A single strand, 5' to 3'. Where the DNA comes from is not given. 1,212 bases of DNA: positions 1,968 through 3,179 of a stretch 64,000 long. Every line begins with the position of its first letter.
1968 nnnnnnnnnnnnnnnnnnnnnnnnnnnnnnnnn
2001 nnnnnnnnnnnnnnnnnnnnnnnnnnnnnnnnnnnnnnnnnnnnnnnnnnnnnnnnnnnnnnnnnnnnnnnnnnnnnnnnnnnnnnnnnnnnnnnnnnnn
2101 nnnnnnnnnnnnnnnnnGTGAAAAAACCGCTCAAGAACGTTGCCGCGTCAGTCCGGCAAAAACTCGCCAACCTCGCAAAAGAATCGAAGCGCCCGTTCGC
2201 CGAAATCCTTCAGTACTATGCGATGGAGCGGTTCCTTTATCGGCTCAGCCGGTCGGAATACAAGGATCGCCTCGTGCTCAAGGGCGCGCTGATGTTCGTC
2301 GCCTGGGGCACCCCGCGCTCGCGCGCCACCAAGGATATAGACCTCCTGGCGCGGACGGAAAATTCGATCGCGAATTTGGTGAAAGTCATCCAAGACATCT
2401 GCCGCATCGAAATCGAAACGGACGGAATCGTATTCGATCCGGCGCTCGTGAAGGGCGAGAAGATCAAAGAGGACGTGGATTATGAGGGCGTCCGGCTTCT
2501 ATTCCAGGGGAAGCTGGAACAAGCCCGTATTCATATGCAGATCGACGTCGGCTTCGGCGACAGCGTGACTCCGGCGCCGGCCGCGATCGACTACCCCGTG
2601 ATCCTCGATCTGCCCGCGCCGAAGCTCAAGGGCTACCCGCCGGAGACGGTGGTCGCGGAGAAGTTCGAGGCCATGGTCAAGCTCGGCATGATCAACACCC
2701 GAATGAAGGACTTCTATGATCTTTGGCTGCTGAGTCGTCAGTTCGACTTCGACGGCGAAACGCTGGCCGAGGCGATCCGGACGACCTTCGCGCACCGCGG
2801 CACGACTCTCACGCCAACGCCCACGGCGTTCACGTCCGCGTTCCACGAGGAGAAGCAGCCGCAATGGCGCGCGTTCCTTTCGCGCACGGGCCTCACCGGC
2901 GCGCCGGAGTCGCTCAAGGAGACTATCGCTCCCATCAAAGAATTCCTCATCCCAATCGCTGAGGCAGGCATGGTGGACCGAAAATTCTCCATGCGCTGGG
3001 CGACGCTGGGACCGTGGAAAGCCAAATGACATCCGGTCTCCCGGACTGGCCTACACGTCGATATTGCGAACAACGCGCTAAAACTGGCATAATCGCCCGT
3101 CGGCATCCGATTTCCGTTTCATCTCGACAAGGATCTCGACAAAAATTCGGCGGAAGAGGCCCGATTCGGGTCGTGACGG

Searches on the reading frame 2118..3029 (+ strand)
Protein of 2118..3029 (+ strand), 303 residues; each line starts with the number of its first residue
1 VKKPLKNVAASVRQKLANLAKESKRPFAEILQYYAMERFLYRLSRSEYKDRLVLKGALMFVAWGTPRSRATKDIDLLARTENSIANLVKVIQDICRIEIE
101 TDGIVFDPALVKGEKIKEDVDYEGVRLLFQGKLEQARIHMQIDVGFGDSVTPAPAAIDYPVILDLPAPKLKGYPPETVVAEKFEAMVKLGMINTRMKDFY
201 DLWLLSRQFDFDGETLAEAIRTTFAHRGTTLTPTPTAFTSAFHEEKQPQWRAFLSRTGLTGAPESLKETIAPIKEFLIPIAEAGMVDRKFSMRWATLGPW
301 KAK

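Call 24: search_protein_families(library=pfam, proteins=[window:2118-3029:+], max_evalue=0.001)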
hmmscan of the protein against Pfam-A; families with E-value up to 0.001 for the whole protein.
window:2118-3029:+ (303 aa): 2 families
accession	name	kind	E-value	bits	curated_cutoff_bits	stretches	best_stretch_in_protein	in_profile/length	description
PF08843.17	AbiEii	-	2e-46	159.3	22.5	1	38-263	1-229/238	Nucleotidyl transferase AbiEii toxin, Type IV TA system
PF14907.12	NTP_transf_5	-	0.00075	19.6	31.2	0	11-82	37-105/249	Uncharacterised nucleotidyltransferase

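Call 58: find_encoding_contigs(protein=window:2118-3029:+, flank=10000, max_places=2)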
Protein window:2118-3029:+ (303 aa): 2 contigs read that carry it; 2 places shown.
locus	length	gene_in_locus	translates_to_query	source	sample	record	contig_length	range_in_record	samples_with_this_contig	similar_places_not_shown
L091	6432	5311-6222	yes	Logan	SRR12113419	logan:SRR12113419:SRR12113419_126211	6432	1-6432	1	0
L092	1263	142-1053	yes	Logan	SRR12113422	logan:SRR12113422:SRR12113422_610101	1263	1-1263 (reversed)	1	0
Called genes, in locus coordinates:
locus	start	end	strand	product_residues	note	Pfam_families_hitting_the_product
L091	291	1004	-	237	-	-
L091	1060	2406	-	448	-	-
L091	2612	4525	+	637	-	PF13589:HATPase_c_3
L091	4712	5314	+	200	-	PF13338:AbiEi_4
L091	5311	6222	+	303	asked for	PF08843:AbiEii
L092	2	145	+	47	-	?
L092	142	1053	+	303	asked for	PF08843:AbiEii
